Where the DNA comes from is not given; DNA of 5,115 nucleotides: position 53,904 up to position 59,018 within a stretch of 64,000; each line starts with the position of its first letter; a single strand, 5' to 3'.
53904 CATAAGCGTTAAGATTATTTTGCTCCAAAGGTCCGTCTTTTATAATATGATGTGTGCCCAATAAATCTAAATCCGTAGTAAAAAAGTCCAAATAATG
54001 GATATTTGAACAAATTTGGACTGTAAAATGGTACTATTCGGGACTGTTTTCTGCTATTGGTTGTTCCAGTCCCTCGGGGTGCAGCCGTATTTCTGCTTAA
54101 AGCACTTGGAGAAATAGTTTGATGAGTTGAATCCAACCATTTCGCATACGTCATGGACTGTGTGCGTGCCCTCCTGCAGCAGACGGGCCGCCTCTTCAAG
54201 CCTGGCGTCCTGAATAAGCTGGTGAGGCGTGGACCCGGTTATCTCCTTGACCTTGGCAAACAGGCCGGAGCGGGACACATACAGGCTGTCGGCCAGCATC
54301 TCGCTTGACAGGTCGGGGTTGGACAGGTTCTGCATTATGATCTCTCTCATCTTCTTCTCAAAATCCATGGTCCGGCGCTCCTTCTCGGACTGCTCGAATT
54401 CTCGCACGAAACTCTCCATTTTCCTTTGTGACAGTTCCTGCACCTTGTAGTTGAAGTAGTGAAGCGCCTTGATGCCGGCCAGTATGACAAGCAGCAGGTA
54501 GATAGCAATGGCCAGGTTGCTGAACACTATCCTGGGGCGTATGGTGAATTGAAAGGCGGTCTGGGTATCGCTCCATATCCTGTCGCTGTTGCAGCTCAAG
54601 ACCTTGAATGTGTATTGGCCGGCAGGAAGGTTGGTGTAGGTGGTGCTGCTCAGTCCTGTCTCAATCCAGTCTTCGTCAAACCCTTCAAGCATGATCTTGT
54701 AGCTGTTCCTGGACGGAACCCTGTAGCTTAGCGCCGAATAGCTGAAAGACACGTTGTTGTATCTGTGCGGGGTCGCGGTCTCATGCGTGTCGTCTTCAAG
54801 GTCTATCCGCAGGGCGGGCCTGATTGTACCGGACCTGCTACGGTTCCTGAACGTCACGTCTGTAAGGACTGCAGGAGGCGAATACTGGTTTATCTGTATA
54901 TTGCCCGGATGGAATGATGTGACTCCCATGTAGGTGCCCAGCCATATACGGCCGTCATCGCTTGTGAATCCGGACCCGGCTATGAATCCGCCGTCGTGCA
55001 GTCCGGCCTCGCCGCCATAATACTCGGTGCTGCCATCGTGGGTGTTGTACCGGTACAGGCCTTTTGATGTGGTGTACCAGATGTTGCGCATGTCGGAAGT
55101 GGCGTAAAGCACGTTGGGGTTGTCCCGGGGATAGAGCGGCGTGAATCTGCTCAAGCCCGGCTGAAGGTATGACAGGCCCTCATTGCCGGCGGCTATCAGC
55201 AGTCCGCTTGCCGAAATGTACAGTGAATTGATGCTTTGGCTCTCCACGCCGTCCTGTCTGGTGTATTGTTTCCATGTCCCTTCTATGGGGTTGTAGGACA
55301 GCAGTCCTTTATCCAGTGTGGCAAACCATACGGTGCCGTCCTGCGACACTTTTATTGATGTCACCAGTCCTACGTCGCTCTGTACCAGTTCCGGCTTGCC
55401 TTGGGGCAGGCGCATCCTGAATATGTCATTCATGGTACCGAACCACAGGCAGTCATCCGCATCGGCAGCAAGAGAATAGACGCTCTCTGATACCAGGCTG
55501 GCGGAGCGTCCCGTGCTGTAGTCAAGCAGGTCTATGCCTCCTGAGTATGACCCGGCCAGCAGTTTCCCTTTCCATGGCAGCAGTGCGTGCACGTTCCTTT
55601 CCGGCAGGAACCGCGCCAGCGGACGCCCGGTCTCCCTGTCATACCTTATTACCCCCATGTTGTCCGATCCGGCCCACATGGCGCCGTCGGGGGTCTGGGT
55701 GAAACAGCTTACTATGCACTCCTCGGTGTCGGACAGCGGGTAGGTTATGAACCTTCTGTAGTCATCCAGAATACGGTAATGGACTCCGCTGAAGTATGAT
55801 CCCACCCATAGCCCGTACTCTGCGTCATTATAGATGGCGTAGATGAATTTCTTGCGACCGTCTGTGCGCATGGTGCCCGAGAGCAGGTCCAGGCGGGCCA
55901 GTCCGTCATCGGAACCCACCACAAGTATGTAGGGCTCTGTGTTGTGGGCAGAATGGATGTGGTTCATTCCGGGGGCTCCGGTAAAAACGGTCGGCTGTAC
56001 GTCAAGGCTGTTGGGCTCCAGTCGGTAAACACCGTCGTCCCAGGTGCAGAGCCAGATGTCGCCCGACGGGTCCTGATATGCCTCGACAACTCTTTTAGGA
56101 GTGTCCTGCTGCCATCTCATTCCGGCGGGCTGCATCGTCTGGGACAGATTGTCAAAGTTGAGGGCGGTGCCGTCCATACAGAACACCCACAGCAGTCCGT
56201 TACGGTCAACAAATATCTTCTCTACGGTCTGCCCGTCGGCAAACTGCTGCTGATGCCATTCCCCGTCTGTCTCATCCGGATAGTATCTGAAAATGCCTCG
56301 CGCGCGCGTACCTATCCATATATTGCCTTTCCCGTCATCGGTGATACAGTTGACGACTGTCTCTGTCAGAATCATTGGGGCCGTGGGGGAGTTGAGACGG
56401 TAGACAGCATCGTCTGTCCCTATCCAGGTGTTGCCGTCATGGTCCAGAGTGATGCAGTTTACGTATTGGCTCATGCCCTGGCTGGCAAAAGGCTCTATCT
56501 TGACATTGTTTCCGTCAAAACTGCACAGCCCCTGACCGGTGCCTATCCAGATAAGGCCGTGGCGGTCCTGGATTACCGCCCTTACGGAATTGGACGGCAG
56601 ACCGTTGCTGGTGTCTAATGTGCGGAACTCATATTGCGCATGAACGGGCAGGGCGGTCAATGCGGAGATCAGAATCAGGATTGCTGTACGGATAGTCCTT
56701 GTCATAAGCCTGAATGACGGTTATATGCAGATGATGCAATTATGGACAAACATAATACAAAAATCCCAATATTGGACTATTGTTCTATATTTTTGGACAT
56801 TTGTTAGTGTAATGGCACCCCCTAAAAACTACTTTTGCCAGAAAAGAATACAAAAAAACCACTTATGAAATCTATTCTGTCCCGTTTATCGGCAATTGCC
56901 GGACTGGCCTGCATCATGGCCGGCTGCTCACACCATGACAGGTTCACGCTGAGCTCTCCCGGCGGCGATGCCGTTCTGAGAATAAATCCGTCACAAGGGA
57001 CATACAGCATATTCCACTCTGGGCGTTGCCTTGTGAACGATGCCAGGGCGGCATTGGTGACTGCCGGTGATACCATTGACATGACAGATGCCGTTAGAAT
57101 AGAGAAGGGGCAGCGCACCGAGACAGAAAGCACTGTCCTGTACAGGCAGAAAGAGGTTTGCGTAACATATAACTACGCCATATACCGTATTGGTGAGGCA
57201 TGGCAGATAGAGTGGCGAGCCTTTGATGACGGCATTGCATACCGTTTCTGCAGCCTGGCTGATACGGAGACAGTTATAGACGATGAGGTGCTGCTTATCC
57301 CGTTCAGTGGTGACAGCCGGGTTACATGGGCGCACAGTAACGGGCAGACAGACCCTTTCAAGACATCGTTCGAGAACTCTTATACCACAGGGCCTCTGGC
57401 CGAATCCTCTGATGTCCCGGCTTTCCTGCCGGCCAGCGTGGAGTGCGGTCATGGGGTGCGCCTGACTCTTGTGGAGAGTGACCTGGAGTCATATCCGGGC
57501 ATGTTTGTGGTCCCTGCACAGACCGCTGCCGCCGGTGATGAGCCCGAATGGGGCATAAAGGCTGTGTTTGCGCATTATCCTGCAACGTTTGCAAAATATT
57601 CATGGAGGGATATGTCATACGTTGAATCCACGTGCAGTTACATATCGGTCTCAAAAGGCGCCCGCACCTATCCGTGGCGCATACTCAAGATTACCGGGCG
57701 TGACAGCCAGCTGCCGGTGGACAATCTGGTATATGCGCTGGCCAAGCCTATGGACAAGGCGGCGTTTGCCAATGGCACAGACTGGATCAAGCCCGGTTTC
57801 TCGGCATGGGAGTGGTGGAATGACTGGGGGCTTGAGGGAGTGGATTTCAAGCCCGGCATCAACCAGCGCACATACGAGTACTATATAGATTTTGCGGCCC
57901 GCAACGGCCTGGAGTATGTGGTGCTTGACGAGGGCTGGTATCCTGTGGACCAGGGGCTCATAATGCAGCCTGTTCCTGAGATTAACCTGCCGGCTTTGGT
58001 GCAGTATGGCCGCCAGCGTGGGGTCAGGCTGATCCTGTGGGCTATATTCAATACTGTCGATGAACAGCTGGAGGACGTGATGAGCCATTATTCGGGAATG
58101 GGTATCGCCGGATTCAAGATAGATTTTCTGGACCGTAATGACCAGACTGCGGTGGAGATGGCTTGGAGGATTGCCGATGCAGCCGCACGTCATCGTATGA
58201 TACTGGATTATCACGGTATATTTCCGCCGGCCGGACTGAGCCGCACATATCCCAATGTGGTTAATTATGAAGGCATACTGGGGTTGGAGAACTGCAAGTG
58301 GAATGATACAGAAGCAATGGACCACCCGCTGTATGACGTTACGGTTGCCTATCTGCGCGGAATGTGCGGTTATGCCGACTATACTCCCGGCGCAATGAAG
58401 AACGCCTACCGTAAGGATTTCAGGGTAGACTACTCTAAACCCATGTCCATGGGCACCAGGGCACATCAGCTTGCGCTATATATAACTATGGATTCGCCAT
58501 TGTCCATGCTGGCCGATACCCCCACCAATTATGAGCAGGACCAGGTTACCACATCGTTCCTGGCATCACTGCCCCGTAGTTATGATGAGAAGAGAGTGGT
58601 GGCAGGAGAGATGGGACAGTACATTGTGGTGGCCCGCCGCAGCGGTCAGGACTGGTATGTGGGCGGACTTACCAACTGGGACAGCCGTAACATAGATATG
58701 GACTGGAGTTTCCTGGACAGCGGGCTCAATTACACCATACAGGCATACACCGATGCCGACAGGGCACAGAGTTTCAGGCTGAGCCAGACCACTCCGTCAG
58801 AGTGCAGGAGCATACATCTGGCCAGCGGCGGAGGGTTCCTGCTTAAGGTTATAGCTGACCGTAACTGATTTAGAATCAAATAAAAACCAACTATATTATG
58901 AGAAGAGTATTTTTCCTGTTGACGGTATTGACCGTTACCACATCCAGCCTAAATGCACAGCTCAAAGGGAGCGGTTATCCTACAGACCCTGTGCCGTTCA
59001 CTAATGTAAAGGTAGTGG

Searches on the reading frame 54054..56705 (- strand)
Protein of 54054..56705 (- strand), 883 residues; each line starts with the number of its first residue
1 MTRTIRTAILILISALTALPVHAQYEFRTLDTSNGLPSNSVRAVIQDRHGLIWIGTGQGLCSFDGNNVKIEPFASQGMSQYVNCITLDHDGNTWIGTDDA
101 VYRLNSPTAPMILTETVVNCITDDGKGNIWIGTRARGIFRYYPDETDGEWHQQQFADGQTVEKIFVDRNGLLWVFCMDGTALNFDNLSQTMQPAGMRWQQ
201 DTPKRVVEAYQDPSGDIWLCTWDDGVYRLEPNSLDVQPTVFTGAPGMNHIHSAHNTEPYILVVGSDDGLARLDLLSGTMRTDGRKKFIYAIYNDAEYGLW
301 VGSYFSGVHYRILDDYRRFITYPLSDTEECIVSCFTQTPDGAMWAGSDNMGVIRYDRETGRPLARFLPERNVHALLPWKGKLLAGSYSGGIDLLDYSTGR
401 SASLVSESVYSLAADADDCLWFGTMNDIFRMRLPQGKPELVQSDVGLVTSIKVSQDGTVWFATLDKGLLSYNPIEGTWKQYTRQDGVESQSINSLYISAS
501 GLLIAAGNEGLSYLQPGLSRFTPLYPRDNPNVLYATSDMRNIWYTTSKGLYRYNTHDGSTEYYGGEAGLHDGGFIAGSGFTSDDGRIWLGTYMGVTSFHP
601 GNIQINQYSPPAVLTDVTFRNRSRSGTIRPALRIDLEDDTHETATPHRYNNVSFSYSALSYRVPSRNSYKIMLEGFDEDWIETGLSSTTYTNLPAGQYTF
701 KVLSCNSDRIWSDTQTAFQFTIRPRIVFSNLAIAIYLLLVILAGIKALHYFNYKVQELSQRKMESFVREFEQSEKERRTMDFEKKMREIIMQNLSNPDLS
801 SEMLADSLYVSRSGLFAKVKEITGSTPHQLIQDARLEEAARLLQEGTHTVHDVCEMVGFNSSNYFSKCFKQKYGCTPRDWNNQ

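Call 77: search_protein_families(library=pfam, proteins=[window:54054-56705:-], max_evalue=0.00001)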
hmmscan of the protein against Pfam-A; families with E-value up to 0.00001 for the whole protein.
window:54054-56705:- (883 aa): 5 families
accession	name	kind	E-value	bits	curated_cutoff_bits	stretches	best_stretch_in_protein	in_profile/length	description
PF07494.17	Reg_prop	-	3.1e-34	113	20.4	0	35-57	1-23/24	Two component regulator propeller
PF12833.13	HTH_18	-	2e-19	70.1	33.6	1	804-882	1-79/80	Helix-turn-helix domain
PF07495.19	Y_Y_Y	-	5.2e-17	61.9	26.6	1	661-722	2-64/65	Y_Y_Y domain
PF00165.29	HTH_AraC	-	8e-13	48.6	26.6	1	849-880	10-40/42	Bacterial regulatory helix-turn-helix proteins, AraC family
PF08450.18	SGL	-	3.8e-06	27.1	26.3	0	40-180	42-205/246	SMP-30/Gluconolactonase/LRE-like region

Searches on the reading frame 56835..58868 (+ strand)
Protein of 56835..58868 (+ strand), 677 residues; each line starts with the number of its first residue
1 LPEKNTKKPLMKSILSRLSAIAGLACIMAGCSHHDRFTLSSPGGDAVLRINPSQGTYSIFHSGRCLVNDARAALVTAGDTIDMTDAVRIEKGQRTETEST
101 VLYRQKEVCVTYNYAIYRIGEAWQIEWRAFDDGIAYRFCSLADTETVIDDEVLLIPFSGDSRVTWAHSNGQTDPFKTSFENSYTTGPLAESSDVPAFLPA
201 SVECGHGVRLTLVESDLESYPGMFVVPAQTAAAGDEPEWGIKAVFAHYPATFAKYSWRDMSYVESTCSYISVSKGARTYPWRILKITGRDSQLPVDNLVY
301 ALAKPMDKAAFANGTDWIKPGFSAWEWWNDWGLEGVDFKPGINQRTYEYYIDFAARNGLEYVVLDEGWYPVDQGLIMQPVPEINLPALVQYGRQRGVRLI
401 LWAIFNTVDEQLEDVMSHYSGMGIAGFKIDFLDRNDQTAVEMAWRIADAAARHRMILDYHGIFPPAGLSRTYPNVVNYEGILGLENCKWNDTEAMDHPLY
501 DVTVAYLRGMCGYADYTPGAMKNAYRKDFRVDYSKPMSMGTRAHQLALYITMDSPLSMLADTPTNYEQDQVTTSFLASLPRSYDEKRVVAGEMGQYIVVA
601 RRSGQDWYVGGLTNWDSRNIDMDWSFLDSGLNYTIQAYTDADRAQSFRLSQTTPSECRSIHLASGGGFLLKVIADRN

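Call 77: search_protein_families(library=pfam, proteins=[window:56835-58868:+], max_evalue=0.00001)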
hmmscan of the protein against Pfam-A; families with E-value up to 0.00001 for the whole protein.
window:56835-58868:+ (677 aa): 3 families
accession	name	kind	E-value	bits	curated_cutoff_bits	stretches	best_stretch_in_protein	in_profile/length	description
PF10566.15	Glyco_hydro_97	-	1.1e-90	304.2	32.5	1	315-580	2-275/275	Glycoside hydrolase 97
PF14508.12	GH97_N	-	1.4e-30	107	25.3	1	39-305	1-229/229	Glycosyl-hydrolase 97 N-terminal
PF14509.12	GH97_C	-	1.7e-23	83.2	25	1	583-671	2-95/97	Glycosyl-hydrolase 97 C-terminal, oligomerisation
